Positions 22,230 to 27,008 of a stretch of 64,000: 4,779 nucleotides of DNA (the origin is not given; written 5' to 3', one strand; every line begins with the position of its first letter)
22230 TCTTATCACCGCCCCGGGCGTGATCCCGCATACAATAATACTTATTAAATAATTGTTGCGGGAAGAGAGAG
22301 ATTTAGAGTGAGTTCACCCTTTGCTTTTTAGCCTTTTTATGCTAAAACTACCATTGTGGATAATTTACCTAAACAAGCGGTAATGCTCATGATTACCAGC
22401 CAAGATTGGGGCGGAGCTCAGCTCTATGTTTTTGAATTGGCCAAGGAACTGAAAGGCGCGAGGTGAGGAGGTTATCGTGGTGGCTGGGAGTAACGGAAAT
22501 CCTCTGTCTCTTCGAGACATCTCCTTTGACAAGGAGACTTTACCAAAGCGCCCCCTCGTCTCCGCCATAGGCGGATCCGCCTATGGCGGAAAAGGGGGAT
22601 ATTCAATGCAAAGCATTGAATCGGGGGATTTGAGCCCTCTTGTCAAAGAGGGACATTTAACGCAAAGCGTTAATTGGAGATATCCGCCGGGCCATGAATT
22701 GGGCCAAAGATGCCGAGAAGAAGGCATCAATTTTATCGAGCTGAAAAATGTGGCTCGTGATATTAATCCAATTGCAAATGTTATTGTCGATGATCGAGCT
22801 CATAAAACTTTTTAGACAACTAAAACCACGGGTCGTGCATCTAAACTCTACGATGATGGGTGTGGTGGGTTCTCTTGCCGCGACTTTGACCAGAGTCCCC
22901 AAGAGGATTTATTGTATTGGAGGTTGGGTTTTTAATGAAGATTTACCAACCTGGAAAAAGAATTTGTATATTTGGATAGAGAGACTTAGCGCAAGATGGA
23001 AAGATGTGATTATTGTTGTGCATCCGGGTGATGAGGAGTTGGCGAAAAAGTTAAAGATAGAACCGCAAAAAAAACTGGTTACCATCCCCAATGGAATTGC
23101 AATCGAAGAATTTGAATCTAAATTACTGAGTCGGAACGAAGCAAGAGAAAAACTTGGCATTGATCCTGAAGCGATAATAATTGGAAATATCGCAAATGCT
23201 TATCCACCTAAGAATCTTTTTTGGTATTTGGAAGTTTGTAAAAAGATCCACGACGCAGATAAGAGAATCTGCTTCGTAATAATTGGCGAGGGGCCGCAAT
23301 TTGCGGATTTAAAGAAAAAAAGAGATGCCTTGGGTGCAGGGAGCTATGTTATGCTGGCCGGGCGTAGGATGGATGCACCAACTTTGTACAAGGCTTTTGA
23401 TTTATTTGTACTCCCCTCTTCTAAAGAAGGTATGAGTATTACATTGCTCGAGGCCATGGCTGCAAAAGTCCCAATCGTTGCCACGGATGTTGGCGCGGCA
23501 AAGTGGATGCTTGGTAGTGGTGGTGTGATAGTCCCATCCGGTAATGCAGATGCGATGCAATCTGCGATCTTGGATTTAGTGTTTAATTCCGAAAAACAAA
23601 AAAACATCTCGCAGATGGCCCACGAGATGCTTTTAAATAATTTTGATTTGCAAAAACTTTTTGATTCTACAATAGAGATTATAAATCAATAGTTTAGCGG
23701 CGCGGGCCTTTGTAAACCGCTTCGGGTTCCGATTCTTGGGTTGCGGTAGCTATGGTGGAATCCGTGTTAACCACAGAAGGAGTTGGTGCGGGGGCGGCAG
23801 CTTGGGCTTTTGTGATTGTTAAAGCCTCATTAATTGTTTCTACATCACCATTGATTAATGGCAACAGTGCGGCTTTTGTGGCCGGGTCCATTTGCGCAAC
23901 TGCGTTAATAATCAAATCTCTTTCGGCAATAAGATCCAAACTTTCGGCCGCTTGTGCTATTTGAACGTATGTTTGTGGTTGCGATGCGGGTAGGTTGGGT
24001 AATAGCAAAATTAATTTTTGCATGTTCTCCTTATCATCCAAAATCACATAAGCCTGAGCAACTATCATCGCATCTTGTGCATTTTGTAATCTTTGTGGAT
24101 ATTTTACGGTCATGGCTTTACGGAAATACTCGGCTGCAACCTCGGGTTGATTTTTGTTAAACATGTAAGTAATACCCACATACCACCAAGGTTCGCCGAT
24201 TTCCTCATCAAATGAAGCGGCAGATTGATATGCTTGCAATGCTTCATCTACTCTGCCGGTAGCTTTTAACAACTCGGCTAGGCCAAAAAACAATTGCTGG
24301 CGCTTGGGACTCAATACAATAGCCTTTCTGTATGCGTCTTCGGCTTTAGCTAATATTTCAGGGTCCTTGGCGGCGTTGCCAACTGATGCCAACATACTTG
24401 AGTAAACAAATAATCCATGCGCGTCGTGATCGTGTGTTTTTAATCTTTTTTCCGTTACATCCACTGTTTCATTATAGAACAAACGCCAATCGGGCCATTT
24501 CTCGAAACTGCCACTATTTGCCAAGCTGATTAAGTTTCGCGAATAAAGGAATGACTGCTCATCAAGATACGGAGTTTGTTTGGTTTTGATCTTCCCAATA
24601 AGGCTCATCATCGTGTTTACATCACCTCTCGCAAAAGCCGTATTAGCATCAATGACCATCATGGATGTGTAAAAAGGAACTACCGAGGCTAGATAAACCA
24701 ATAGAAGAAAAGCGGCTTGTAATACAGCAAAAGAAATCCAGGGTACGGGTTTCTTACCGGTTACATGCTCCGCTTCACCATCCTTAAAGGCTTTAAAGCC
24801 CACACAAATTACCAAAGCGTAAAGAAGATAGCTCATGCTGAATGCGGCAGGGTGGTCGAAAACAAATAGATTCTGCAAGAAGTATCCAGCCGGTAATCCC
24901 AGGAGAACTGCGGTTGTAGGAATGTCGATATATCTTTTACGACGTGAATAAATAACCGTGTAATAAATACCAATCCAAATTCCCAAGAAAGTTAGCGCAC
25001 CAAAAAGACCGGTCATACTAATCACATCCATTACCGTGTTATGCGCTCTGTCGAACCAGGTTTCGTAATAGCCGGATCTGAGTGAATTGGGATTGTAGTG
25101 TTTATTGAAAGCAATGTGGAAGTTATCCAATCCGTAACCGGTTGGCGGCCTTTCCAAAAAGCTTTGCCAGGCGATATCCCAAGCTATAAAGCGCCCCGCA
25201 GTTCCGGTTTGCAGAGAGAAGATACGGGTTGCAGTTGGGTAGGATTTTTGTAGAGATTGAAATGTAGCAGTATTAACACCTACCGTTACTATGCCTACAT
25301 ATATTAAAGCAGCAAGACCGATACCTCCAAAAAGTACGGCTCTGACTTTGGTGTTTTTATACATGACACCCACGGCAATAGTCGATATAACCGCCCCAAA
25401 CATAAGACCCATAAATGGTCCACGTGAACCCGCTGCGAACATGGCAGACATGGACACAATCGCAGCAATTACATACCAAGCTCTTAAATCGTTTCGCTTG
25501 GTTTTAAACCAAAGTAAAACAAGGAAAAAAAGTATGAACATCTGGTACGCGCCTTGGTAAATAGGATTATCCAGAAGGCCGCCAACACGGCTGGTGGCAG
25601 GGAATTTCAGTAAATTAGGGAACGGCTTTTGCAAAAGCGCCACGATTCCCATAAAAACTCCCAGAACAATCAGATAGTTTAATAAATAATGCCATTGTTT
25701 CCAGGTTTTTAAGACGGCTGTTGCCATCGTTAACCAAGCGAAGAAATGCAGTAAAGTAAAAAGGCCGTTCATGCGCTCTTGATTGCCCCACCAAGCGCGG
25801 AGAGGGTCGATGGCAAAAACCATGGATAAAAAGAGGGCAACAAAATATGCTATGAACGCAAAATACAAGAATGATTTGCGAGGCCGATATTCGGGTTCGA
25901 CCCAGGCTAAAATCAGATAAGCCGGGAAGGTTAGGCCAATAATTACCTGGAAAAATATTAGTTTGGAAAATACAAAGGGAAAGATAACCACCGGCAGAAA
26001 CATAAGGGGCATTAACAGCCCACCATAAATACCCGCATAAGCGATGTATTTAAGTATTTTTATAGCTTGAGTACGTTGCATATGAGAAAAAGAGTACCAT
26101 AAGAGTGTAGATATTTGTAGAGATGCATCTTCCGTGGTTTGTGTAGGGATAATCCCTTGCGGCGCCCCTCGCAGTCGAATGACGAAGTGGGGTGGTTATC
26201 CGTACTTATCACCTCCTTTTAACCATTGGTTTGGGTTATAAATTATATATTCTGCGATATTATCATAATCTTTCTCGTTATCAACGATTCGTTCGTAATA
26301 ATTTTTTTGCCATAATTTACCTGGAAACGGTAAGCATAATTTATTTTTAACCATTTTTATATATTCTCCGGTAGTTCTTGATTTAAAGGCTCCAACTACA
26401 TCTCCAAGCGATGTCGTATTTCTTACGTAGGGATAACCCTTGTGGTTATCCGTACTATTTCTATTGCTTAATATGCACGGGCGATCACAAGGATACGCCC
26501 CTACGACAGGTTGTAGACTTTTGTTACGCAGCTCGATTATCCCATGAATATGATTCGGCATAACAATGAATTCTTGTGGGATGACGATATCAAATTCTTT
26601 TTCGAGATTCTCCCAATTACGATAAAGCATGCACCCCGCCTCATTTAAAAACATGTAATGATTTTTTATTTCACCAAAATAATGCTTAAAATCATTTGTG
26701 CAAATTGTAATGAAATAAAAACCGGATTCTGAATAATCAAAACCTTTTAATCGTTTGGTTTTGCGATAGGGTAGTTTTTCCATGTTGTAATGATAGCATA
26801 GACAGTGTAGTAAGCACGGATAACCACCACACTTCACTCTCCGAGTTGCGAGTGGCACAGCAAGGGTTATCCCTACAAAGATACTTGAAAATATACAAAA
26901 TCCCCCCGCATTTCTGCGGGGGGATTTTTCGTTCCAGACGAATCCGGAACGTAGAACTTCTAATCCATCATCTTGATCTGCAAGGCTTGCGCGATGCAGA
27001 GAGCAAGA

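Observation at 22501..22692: Homologous hairpin-module element inserted in frame in two unrelated glycosyltransferase genes (RPE-like behaviour)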

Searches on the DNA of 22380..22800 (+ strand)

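Call 43: build_rna_model(alignment_id=A4, structure=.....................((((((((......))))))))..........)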
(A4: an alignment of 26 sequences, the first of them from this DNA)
Model R1 built from alignment A4 (26 sequences, 53 columns); structure: as given.
model positions 52; base pairs 8; branch points 0; effective number of sequences 4.59; information 1.066 bits per position. Calibrated on 0.2 Mb of random sequence (short: E-values are rough).
structure used (alignment columns):
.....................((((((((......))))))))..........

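Call 44: search_with_rna_model(model_id=R1, sources=[window, L001, L002, L004, L005, L006, L007, L008, L009, L010, L011, L012, L013, L014, L015, L016, L017, L018, L019, L020, L021, L022], max_evalue=1)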
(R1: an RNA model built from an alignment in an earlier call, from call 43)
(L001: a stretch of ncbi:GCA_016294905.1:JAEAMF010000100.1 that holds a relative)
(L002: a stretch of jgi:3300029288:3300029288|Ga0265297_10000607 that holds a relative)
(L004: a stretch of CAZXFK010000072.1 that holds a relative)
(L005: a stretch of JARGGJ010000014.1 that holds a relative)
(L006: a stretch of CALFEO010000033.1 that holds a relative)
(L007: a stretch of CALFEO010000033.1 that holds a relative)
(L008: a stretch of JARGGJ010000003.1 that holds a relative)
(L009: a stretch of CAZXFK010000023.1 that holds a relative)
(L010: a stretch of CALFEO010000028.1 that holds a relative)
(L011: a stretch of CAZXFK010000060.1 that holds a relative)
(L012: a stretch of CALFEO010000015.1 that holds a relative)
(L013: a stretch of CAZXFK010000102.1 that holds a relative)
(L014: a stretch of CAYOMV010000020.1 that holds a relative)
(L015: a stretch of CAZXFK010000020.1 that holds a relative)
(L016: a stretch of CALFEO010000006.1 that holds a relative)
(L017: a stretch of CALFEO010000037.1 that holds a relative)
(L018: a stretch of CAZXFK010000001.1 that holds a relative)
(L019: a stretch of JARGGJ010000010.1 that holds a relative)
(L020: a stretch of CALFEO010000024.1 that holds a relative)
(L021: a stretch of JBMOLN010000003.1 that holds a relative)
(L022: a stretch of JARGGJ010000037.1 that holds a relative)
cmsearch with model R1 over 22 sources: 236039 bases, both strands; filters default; matches with E-value up to 1: 96.
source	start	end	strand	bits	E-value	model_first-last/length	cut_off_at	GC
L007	2132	2183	+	77.3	4.5e-20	1-52/52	no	0.44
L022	3014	3065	-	75.7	1.3e-19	1-52/52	no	0.46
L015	6132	6183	-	72.9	8.3e-19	1-52/52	no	0.42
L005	6396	6448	+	72.4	1.1e-18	1-52/52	no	0.58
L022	1716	1767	-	72.4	1.2e-18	1-52/52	no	0.52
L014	7058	7109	-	70.4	4.5e-18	1-52/52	no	0.46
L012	5058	5109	-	70.3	4.7e-18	1-52/52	no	0.56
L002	317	366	+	70.2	4.9e-18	1-52/52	no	0.46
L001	10338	10389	+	69.7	6.9e-18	1-52/52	no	0.56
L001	10446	10497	+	69.7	6.9e-18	1-52/52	no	0.56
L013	3811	3862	-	69.7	6.9e-18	1-52/52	no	0.56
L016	3517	3568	+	69.7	6.9e-18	1-52/52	no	0.56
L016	3571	3622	+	69.7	6.9e-18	1-52/52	no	0.56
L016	3625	3676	+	69.7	6.9e-18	1-52/52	no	0.56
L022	2281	2332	-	69.7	7.1e-18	1-52/52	no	0.5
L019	2602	2653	-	69.5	8.2e-18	1-52/52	no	0.56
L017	4052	4100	-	69.4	8.6e-18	1-52/52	no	0.53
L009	3309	3357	+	69.4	8.7e-18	1-52/52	no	0.55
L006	644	695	+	68.5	1.5e-17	1-52/52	no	0.5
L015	6718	6767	+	66.5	6e-17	1-52/52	no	0.48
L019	4562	4611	+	66.3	6.6e-17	1-52/52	no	0.36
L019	4618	4667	+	66.3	6.6e-17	1-52/52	no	0.36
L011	4314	4365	-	65.3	1.3e-16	1-52/52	no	0.5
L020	6373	6422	-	65.3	1.3e-16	1-52/52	no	0.58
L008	7623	7673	+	65.1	1.5e-16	1-52/52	no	0.39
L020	1968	2017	-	64.2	2.7e-16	1-52/52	no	0.56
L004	3844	3892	+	63.4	4.5e-16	1-52/52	no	0.57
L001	10233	10281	+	62.4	9e-16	1-52/52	no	0.51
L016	3412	3460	+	62.4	9e-16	1-52/52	no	0.51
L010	703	751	-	61.5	1.6e-15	1-52/52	no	0.57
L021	2452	2501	-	60.7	2.8e-15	1-52/52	no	0.44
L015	6191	6240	-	59.6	5.8e-15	1-52/52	no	0.42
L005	5752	5804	+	59.6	5.9e-15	1-52/52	no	0.53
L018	3494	3542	+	59.5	6e-15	1-52/52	no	0.51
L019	4113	4162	-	59.1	7.8e-15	1-52/52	no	0.46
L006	404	455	+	53.8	2.6e-13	1-52/52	no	0.62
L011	4260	4311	-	53.6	3.1e-13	1-52/52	no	0.52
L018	4295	4346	-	50.2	2.9e-12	1-52/52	no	0.5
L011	4554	4605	-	49.7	4.2e-12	1-52/52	no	0.58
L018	4779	4828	+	39.1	4.8e-09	1-52/52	no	0.52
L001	10284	10325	+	37.1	1.8e-08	1-52/52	no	0.45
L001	10392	10433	+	37.1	1.8e-08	1-52/52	no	0.45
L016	3463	3504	+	37.1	1.8e-08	1-52/52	no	0.45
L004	4953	4995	+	34.6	9.2e-08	9-52/52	no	0.51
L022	3047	3091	+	26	2.8e-05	1-52/52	no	0.36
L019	4540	4580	-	23.6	0.00014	1-52/52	no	0.34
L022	1749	1792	+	23.3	0.00017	1-52/52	no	0.41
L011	4347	4389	+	21.4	0.0006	1-52/52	no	0.4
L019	4606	4636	-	21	0.0008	1-52/52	no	0.39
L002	300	335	-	20.9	0.00083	1-52/52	no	0.5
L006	620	662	-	20.7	0.00094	1-52/52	no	0.42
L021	2483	2509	+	20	0.0015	1-52/52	no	0.44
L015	6698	6736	-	19.9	0.0016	1-52/52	no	0.36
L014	7091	7128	+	19.9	0.0016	1-52/52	no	0.42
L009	3301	3327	-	19.7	0.0018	1-52/52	no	0.48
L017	4082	4108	+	19.7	0.0018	1-52/52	no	0.48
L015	6165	6196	+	19.2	0.0025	1-52/52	no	0.44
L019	2635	2703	+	18.9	0.0031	1-52/52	no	0.39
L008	7577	7641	-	18.7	0.0036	1-52/52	no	0.4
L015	6222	6270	+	18.7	0.0036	1-52/52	no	0.33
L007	2096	2150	-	18.5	0.0041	1-52/52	no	0.47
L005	6362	6414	-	18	0.0056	1-52/52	no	0.4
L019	4144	4187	+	18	0.0059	1-52/52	no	0.41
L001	15385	15437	+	15.7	0.026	1-52/52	no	0.45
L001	15448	15500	+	15.7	0.026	1-52/52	no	0.45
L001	10322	10356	-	13.6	0.1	1-52/52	no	0.57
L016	3501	3535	-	13.6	0.1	1-52/52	no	0.57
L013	3844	3878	+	13.6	0.1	1-52/52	no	0.57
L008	7339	7409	-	13.1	0.14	1-52/52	no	0.34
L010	733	759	+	13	0.16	1-52/52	no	0.44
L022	2314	2356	+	12.8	0.18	1-52/52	no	0.44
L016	6410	6459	-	12.6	0.21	1-52/52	no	0.48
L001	10359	10379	-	12.5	0.22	22-42/52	no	0.62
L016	3538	3558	-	12.5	0.22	22-42/52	no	0.62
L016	3592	3612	-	12.5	0.22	22-42/52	no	0.62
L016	3447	3481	-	12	0.31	1-52/52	no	0.49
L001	10268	10302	-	12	0.31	1-52/52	no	0.49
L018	3466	3512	-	11.9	0.33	1-52/52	no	0.57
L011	4564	4584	+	11.9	0.33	22-42/52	no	0.57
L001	10229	10251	-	11.5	0.44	1-52/52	no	0.48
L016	3408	3430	-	11.5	0.44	1-52/52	no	0.48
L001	19755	19783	+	11.2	0.53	1-52/52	no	0.48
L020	6404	6435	+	11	0.6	1-52/52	no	0.56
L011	4324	4344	+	10.9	0.63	22-42/52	no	0.62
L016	3618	3643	-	10.8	0.69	1-52/52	no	0.5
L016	3564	3589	-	10.8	0.69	1-52/52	no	0.5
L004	3839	3862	-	10.7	0.73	1-52/52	no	0.5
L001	10393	10410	-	10.6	0.77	1-52/52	no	0.56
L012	5091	5108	+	10.6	0.77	1-52/52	no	0.56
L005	5753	5770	-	10.6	0.77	1-52/52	no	0.56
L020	1999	2016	+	10.6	0.77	1-52/52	no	0.56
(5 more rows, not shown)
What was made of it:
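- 22551..22634 (+): Unit U1, a forward unit of the CCCCC subtype: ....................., then hairpin B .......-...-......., then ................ Its hairpin-A loop is expanded by a nested palindrome. Covariance-model hit at 22577-22631, 34.9 bits, E = 8e-8 (call 44).
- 22635..22692 (+): Unit U2, a canonical forward unit: hairpin A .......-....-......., then ACAT, then hairpin B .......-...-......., then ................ Read as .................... Covariance model 49 bits, E = 7e-12 (call 44).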

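Call 69: search_rna_families(source=window, start=22380, end=22800, threshold=evalue, max_evalue=1)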
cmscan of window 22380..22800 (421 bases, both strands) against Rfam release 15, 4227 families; matches with E-value up to 1: 0.
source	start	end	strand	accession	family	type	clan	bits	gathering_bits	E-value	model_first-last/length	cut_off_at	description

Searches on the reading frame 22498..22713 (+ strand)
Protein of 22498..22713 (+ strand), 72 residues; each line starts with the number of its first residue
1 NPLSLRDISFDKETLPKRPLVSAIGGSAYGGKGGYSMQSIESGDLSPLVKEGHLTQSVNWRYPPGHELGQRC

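Call 14: find_homologous_proteins(query=window:22498-22713:+, max_evalue=1)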
Query seq(72 aa) (72 aa): 1 proteins with E <= 1 among 1 candidates.
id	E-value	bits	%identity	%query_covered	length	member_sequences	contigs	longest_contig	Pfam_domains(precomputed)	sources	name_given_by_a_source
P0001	2.2e-41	157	100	100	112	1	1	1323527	-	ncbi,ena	-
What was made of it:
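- The 72-aa insert peptide has no relative among 5.8 billion proteins other than itself (call 14).
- Tried and rejected: The 72-aa insert peptide, searched against 5.8 billion proteins, matched only itself (call 14).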

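Call 15: find_encoding_contigs(protein=P0001, flank=10000, max_places=3)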
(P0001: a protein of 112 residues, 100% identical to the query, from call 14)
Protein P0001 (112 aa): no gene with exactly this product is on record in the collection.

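Call 62: predict_structure(alignment_id=A2)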
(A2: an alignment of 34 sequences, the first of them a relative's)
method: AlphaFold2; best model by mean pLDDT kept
length: 296 residues; sequences in the alignment: 34
mean_pLDDT: 79.6   pTM: 0.78
mean pLDDT of the five models: 79.6, 76.7, 76.5, 76.3, 74.7
residues with pLDDT >= 90: 152; 70-90: 60; 50-70: 37; < 50: 47
segments of 3 or more residues with pLDDT < 50: 62-70, 74-85, 120-144
pLDDT, mean of each block of 10 residues (from residue 1): 96 93 92 95 95 81 49 46 56 94 95 64 43 43 69 88 95 96 72 75 87 90 96 94 96 96 65 58 86 92
secondary structure, 60 per line:
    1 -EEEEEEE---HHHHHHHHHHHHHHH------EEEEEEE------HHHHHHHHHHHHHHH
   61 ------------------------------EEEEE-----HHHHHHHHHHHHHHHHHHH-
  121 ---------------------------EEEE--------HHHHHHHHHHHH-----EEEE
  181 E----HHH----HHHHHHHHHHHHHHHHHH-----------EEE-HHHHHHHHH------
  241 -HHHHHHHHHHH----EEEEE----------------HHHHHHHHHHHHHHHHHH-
elements in order: E2-8 H12-26 E33-39 H46-60 E91-95 H101-119 E148-151 H160-171 E177-181 H193-210 E222-224 H226-234 H242-252 E257-261 H278-295
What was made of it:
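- AlphaFold gives pLDDT below 50 and coil (call 62).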

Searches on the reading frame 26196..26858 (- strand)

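Call 58: search_protein_families(library=pfam, proteins=[window:26196-26858:-], max_evalue=0.01)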
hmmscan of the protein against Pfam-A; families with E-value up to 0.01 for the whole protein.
window:26196-26858:- (220 aa): 1 family
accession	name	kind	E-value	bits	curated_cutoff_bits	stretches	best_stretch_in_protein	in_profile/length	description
PF01797.21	Y1_Tnp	-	4.5e-06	27.2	23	0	147-205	61-118/121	Transposase IS200 like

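Call 76: search_protein_families(library=ncbifam, proteins=[window:26196-26858:-], max_evalue=0.01)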
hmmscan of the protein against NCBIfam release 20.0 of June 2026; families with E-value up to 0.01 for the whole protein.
window:26196-26858:- (220 aa): 1 family
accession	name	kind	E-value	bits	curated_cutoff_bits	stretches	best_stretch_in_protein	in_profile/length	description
NF047646.1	REP_Tyr_transpos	equivalog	5.6e-16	58.7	80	2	149-209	70-131/146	REP-associated tyrosine transposase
